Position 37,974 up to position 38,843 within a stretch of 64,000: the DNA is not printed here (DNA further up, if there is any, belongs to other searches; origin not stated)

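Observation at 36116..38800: AT-rich cassette inside the pilus locus: two divergent paralogous TIR/NDT-like-RHH fusion genes flanking a SAM methyltransferase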

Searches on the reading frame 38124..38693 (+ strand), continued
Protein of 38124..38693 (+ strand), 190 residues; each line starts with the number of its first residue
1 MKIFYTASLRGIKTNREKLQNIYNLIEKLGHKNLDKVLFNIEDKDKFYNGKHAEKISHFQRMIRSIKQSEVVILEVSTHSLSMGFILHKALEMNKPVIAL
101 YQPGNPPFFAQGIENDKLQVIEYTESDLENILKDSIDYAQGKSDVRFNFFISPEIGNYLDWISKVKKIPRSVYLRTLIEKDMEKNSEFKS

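Call 24: fold_search(model_id=the predicted structure, library=pdb)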
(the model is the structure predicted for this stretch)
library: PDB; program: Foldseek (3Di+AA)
matches with E <= 10: 1134; with E <= 0.001: 87
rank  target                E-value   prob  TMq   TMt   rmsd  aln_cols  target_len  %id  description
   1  9ia6_A                3.2e-08  1.00  0.58  0.84   2.4       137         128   21  Crystal structure of DNPH1 bound by compound 3. (released 2025-11-12)
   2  9da5_A                4.6e-08  1.00  0.55  0.82   2.6       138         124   22  Crystal structure of human DNPH1 bound to inhibitor 2c (released 2025-02-05)
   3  9s0o_A                7.2e-08  1.00  0.55  0.75   5.1       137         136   23  Crystal structure of DNPH1 bound by compound 6 (released 2025-12-24)
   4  4fyk_D                9.8e-08  1.00  0.56  0.84   2.1       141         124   20  Crystal structure of rcl with 5'-phiosphorothioate-adenosine (released 2013-01-02)
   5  4fyk_B                1.6e-07  1.00  0.56  0.83   2.1       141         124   20  Crystal structure of rcl with 5'-phiosphorothioate-adenosine (released 2013-01-02)
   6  4fyh_B                1.8e-07  1.00  0.56  0.83   2.0       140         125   21  Crystal structure of rcl with phospho-triciribine (released 2013-01-02)
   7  4p5e_A                1.8e-07  1.00  0.57  0.75   3.3       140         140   22  CRYSTAL STRUCTURE OF HUMAN DNPH1 (RCL) WITH 6-NAPHTHYL-PURINE-RIBOSIDE-MONOPHOSPHATE (released 2014-08-20)
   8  9i6e_B                2.1e-07  1.00  0.57  0.77   3.0       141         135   18  Crystal structure of DNPH1 bound by compound 5. (released 2025-11-12)
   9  4fyk_C                2.2e-07  1.00  0.54  0.79   2.8       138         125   21  Crystal structure of rcl with 5'-phiosphorothioate-adenosine (released 2013-01-02)
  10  4fyi_A                2.7e-07  1.00  0.56  0.83   2.8       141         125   22  Crystal structure of rcl with 6-cyclopentyl-AMP (released 2013-01-02)
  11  9rg8_A                2.9e-07  1.00  0.53  0.82   3.2       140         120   21  Crystal structure of DNPH1 bound by compound 1. (released 2025-11-12)
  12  9i9q_A                3.0e-07  1.00  0.56  0.77   2.6       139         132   20  Crystal structure of DNPH1 bound by compound 2. (released 2025-11-12)
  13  9ia6_B                3.7e-07  1.00  0.59  0.82   2.3       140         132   21  Crystal structure of DNPH1 bound by compound 3. (released 2025-11-12)
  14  4kxn_B                3.9e-07  1.00  0.55  0.81   2.2       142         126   22  Crystal structure of DNPH1 (RCL) with kinetine riboside monophosphate (released 2014-02-05)
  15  4fyk_A                3.9e-07  1.00  0.54  0.79   3.7       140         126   24  Crystal structure of rcl with 5'-phiosphorothioate-adenosine (released 2013-01-02)
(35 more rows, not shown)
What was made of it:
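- On NDT/DNPH1 (DrHyd) superfamily: Foldseek TM is 0.84 (call 24).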

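Call 42: search_protein_families(library=pfam, proteins=[L002:4892-5890:+, L020:4047-4733:+, L001:3310-3897:-, L002:2454-3008:-, L020:2619-3179:-], max_evalue=0.01)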
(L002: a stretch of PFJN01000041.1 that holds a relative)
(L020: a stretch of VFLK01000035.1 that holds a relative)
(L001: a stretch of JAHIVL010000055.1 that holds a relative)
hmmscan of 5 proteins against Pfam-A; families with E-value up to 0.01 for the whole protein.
L002:4892-5890:+ (333 aa): 3 families
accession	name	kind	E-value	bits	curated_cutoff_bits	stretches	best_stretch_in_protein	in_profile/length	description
PF13936.12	HTH_38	-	2.4e-10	40.4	27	1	7-49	2-44/44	Helix-turn-helix domain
PF13384.12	HTH_23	-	0.00014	22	24.6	0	21-49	13-42/50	Homeodomain-like domain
PF13683.12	rve_3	-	0.00093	19.3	26.5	1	255-314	5-67/67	Integrase core domain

L020:4047-4733:+ (229 aa): 8 families
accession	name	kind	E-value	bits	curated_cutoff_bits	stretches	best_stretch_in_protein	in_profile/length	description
PF13649.12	Methyltransf_25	-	7.1e-15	55.9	27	1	47-145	1-97/97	Methyltransferase domain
PF08241.18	Methyltransf_11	-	8.8e-15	55.6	21.2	1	48-149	1-95/95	Methyltransferase domain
PF13847.12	Methyltransf_31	-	1.1e-14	54.8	27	1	45-153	5-113/145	Methyltransferase domain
PF08242.18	Methyltransf_12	-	2.8e-09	38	30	1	48-147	1-98/98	Methyltransferase domain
PF13489.12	Methyltransf_23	-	6.2e-09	36.2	27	1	41-208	20-159/164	Methyltransferase domain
PF02353.26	CMAS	-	8.8e-08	32.2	27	1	32-151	51-166/273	Mycolic acid cyclopropane synthetase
PF01795.25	Methyltransf_5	-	0.0013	18.7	27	1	35-116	12-96/309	MraW methylase family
PF12147.14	Methyltransf_20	-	0.0084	15.8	21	0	46-151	136-247/309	Putative methyltransferase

L001:3310-3897:- (195 aa): 0 families

L002:2454-3008:- (184 aa): 0 families

L020:2619-3179:- (186 aa): 1 family
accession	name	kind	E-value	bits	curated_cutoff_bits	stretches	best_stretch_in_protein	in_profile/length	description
PF17815.7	PDZ_3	-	0.0036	17.5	22.8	1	40-142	41-137/145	PDZ domain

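Call 59: find_encoding_contigs(protein=P0032, flank=7000, max_places=2)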
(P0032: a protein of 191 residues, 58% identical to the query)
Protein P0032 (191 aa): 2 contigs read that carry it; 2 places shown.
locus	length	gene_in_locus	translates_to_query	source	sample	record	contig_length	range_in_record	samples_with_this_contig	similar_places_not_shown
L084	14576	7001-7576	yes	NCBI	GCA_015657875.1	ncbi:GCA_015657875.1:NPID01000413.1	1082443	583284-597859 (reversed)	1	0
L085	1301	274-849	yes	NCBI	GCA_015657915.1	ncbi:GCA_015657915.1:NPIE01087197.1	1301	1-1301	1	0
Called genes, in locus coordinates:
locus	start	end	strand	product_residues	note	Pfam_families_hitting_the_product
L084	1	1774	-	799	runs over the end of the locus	-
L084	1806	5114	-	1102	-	-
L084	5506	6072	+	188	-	-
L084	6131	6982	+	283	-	PF13489:Methyltransf_23 (faint), PF08242:Methyltransf_12 (weak)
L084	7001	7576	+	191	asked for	-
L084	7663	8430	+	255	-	-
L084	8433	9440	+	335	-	PF11104:PilM_2, PF14450:FtsA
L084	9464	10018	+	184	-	-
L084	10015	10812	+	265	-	PF04350:PilO (faint)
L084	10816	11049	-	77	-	PF13083:KH_KhpA-B, PF00013:KH_1 (weak)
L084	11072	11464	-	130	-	PF00886:Ribosomal_S16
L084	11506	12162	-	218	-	PF14622:Ribonucleas_3_3, PF22935:RM44_endonuclase, PF00636:Ribonuclease_3, PF14709:DND1_DSRM (weak), PF00035:dsrm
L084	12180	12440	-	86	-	-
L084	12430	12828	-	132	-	PF01029:NusB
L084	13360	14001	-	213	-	PF00702:Hydrolase, PF13419:HAD_2 (weak)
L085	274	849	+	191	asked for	-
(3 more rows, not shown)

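Call 67: search_protein_representatives(alignment_id=A1)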
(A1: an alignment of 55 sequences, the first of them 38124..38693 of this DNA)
Query: 55 sequences, 190 profile positions. Proteins with E-value up to 0.001 (for the whole library): 2066; up to 1e-10: 1022; up to 1e-30: 225. The best 150 are listed.
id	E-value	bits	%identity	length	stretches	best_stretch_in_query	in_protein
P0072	8.6e-82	289.9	-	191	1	1-189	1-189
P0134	4.3e-78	277.9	-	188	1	1-183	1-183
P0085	1.6e-76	272.8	-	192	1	1-189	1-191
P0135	7.9e-74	264.0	-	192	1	1-188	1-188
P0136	4.8e-69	248.4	-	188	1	1-187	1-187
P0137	4.5e-67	241.9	-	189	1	1-183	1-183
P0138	4.8e-63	228.8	-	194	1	1-189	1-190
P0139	6.4e-63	228.4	-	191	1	1-186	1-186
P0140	7.4e-61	221.7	-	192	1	1-189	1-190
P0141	9.7e-60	218.0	-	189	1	1-186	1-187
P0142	2.7e-59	216.6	-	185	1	1-181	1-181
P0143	3.2e-59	216.3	-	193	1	1-188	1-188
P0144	5.6e-59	215.5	-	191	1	1-189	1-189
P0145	6.7e-59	215.3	-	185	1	1-183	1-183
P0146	1.6e-58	214.1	-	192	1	1-188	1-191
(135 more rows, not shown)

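Call 70: find_related_loci(query=A1, collection=viral_contigs, flank=5000)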
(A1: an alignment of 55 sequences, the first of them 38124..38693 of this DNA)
Query A1 (190 aa) in viral_contigs; peptide patterns used: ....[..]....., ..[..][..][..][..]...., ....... (x = any residue, [..] = any of these).
395 stretches matched a pattern; 1 encode a relative of the query (tblastn E <= 1e-3); 1 distinct loci.
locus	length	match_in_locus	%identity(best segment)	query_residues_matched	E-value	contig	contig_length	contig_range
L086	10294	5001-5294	27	1-102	4e-8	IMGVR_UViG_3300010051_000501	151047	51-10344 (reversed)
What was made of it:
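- There was one weak partial hit in 2.9 million viral contigs (call 70).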

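Call 88: search_protein_families(library=pfam, proteins=[L072:7050-7973:+, L071:4888-5865:-, L014:7138-8001:+, L005:7261-7989:+, L023:4194-5069:+, L024:7084-7941:+, L026:7368-7919:+, L027:4488-5303:+, L029:5315-6196:+, L035:1027-1989:+], max_evalue=0.001)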
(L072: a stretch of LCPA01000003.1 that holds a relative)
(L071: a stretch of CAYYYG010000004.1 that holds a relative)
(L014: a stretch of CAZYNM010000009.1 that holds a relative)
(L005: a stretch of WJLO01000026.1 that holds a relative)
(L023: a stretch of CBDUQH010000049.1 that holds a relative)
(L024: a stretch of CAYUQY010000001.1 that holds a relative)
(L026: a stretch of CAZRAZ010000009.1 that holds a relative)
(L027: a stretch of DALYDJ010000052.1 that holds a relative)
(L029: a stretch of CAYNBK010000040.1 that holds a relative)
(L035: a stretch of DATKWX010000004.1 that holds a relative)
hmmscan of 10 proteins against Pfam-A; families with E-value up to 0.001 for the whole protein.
L072:7050-7973:+ (308 aa): 0 families

L071:4888-5865:- (326 aa): 4 families
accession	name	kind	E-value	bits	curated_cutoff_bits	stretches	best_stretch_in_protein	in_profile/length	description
PF13649.12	Methyltransf_25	-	1.9e-10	41.7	27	1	131-215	3-91/97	Methyltransferase domain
PF08242.18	Methyltransf_12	-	5.7e-09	37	30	1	131-216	2-91/98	Methyltransferase domain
PF08241.18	Methyltransf_11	-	2.2e-08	35.1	21.2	1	131-204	2-74/95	Methyltransferase domain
PF13489.12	Methyltransf_23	-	0.00031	20.9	27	1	123-219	20-107/164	Methyltransferase domain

L014:7138-8001:+ (288 aa): 10 families
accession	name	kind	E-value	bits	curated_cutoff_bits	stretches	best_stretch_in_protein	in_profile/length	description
PF08241.18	Methyltransf_11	-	2.9e-20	73.1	21.2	1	68-164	1-95/95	Methyltransferase domain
PF13649.12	Methyltransf_25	-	6.1e-18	65.7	27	1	67-160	1-97/97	Methyltransferase domain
PF13489.12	Methyltransf_23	-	4.7e-15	56.1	27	1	61-221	20-162/164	Methyltransferase domain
PF13847.12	Methyltransf_31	-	3.6e-14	53.1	27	1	64-168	4-113/145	Methyltransferase domain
PF08242.18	Methyltransf_12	-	3.9e-14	53.6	30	1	68-162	1-98/98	Methyltransferase domain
PF02353.26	CMAS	-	2.9e-07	30.5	27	1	50-173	49-173/273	Mycolic acid cyclopropane synthetase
PF05175.20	MTS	-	7.7e-07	29.3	23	1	60-163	30-137/170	Methyltransferase small domain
PF01209.24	Ubie_methyltran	-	9.6e-07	28.8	20.1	1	65-178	49-165/233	ubiE/COQ5 methyltransferase family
PF00398.26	RrnaAD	-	2.9e-05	23.8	24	1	48-124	14-92/263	Ribosomal RNA adenine dimethylase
PF05401.17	NodS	-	0.00097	19.5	24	0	53-137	31-117/201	Nodulation protein S (NodS)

L005:7261-7989:+ (243 aa): 1 family
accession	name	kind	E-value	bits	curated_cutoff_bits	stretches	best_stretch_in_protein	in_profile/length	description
PF00925.25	GTP_cyclohydro2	-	5.7e-43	146.8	23.3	1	12-171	5-161/165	GTP cyclohydrolase II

L023:4194-5069:+ (292 aa): 4 families
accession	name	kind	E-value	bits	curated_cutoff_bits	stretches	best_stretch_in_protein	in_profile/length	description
PF13649.12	Methyltransf_25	-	6.8e-11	43.1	27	1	103-204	1-97/97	Methyltransferase domain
PF08241.18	Methyltransf_11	-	3e-09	37.8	21.2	1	104-208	1-95/95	Methyltransferase domain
PF13489.12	Methyltransf_23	-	6e-07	29.8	27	1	96-212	19-120/164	Methyltransferase domain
PF13847.12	Methyltransf_31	-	9.1e-05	22.6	27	1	101-212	5-113/145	Methyltransferase domain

L024:7084-7941:+ (286 aa): 1 family
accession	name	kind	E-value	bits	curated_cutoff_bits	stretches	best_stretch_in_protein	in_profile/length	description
PF00156.33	Pribosyltran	-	7.4e-05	22.6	26.3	1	93-196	26-132/158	Phosphoribosyl transferase domain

L026:7368-7919:+ (184 aa): 1 family
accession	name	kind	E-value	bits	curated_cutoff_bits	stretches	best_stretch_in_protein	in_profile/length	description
PF00293.34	NUDIX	-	3.7e-18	66.3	21.1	1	46-161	2-121/134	NUDIX domain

L027:4488-5303:+ (272 aa): 1 family
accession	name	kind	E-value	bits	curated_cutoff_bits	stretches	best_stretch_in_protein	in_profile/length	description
PF00293.34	NUDIX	-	0.00012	22.6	21.1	1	36-167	3-120/134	NUDIX domain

L029:5315-6196:+ (294 aa): 2 families
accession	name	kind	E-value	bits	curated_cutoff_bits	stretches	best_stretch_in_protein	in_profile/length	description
PF04055.27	Radical_SAM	-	2.7e-06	28.1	29.5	1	15-118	2-108/166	Radical SAM superfamily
PF13353.11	Fer4_12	-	0.00067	20.4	22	0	17-72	12-67/137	4Fe-4S single cluster domain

L035:1027-1989:+ (321 aa): 3 families
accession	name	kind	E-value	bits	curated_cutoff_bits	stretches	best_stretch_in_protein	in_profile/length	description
PF04055.27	Radical_SAM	-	1.2e-26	94.3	29.5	1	19-169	5-161/166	Radical SAM superfamily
PF13353.11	Fer4_12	-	5.8e-08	33.6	22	1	13-106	6-100/137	4Fe-4S single cluster domain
PF19238.5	Radical_SAM_2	-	3.3e-05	24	26.7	1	92-172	58-136/151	Radical SAM-like domain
